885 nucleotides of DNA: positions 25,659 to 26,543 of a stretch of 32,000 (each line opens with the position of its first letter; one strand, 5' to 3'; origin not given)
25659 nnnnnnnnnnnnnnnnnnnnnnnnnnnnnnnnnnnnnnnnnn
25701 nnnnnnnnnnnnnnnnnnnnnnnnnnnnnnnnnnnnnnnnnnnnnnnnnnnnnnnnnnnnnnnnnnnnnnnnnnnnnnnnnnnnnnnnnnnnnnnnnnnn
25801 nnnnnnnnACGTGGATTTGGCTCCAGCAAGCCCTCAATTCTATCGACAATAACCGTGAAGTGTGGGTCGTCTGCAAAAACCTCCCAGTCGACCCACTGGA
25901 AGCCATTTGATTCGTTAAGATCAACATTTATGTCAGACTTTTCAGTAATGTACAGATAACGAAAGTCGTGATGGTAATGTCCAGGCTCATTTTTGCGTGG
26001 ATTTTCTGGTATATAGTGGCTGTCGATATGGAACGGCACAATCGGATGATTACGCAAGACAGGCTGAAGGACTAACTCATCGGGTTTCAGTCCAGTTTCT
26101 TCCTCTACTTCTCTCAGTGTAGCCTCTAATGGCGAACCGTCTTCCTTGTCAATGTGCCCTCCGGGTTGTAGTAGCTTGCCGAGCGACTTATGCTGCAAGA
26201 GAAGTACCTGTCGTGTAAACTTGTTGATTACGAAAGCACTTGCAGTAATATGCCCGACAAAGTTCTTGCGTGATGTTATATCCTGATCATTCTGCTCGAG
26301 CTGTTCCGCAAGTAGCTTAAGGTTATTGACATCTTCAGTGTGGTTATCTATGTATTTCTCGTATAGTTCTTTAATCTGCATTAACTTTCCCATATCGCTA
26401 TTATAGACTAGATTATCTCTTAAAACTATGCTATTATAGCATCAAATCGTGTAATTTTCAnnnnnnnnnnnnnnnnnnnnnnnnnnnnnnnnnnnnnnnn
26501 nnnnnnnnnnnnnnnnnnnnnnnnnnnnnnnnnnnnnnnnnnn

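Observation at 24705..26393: Unusual domain architecture: NUDIX hydrolase fused to a full S-adenosylhomocysteine-hydrolase-like module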

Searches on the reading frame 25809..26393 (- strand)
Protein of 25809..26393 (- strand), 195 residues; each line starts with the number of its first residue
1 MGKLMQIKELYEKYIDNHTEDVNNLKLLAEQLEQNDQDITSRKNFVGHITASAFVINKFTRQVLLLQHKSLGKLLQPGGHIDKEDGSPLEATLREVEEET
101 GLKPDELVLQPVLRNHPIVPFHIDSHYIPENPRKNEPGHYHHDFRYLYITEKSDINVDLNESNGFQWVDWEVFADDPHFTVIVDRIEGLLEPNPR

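Call 88: predict_structure(alignment_id=A4)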
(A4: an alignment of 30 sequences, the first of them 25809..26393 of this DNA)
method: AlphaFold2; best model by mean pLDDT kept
length: 195 residues; sequences in the alignment: 30
mean_pLDDT: 91.2   pTM: 0.88
mean pLDDT of the five models: 91.2, 90.8, 90.6, 90.3, 90.1
residues with pLDDT >= 90: 159; 70-90: 24; 50-70: 12; < 50: 0
segments of 3 or more residues with pLDDT < 50: none
pLDDT, mean of each block of 10 residues (from residue 1): 81 96 97 89 95 97 89 90 95 95 96 94 96 94 98 76 80 94 94 66
secondary structure, 60 per line:
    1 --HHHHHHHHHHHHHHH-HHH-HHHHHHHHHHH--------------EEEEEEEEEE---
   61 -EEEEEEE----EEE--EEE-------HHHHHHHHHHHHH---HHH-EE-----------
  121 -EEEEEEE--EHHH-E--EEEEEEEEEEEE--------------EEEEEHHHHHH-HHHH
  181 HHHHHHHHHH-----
elements in order: H3-17 H23-33 E48-57 E62-68 E73-75 E78-80 H88-100 E122-128 E139-150 E165-169 H170-175 H177-190

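Call 94: fold_search(model_id=the predicted structure, library=pdb)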
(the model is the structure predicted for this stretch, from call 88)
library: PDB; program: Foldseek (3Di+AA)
matches with E <= 10: 661; with E <= 0.001: 408
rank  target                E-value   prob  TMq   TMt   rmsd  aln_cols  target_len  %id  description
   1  3fcm_B                7.3e-11  1.00  0.67  0.70   3.4       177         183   26  Crystal structure of a NUDIX hydrolase from Clostridium perfringens (released 2008-12-09)
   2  3fcm_A                2.0e-10  1.00  0.68  0.73   3.2       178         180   24  Crystal structure of a NUDIX hydrolase from Clostridium perfringens (released 2008-12-09)
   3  3f6a_A                2.2e-08  1.00  0.57  0.72   3.2       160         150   27  Crystal structure of a hydrolase, NUDIX family from Clostridium perfringens (released 2008-11-25)
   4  3f6a_B                3.0e-08  1.00  0.55  0.71   3.5       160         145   27  Crystal structure of a hydrolase, NUDIX family from Clostridium perfringens (released 2008-11-25)
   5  1k2e_A                3.5e-08  1.00  0.50  0.63   4.7       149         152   24  crystal structure of a nudix protein from Pyrobaculum aerophilum (released 2002-04-03)
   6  1jrk_B                5.7e-08  1.00  0.54  0.70   3.0       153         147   25  Crystal Structure of a Nudix Protein from Pyrobaculum aerophilum Reveals a Dimer with Intertwined Beta Sheets (released 2002-04-03)
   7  1kt9                  6.4e-08  1.00  0.44  0.62   5.3       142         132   15  Crystal Structure of C. elegans Ap4A Hydrolase (released 2002-05-08)
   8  6d1q_B                8.8e-08  1.00  0.54  0.64   4.8       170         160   18  Crystal structure of E. coli RppH-DapF complex, monomer (released 2018-05-23)
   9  1jrk_D                1.1e-07  1.00  0.49  0.61   4.3       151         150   25  Crystal Structure of a Nudix Protein from Pyrobaculum aerophilum Reveals a Dimer with Intertwined Beta Sheets (released 2002-04-03)
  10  1jrk_A                1.2e-07  1.00  0.49  0.63   4.7       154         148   24  Crystal Structure of a Nudix Protein from Pyrobaculum aerophilum Reveals a Dimer with Intertwined Beta Sheets (released 2002-04-03)
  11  6vck_B                1.3e-07  1.00  0.55  0.65   4.8       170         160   16  Crystal structure of E.coli RppH-DapF in complex with GDP, Mg2+ and F- (released 2020-02-05)
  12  6d1v_B                1.3e-07  1.00  0.50  0.59   4.9       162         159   16  Crystal structure of E. coli RppH-DapF complex, monomer bound to RNA (released 2018-05-23)
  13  4s2x_A                1.4e-07  1.00  0.52  0.62   5.1       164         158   16  Structure of E. coli RppH bound to RNA and two magnesium ions (released 2015-02-11)
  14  6vco                  1.6e-07  1.00  0.52  0.62   5.0       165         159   16  Crystal structure of E.coli RppH in complex with ppcpA (released 2020-02-05)
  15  5gp0_E                1.6e-07  1.00  0.48  0.65   5.0       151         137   22  Crystal structure of geraniol-NUDX1 complex (released 2017-10-04)
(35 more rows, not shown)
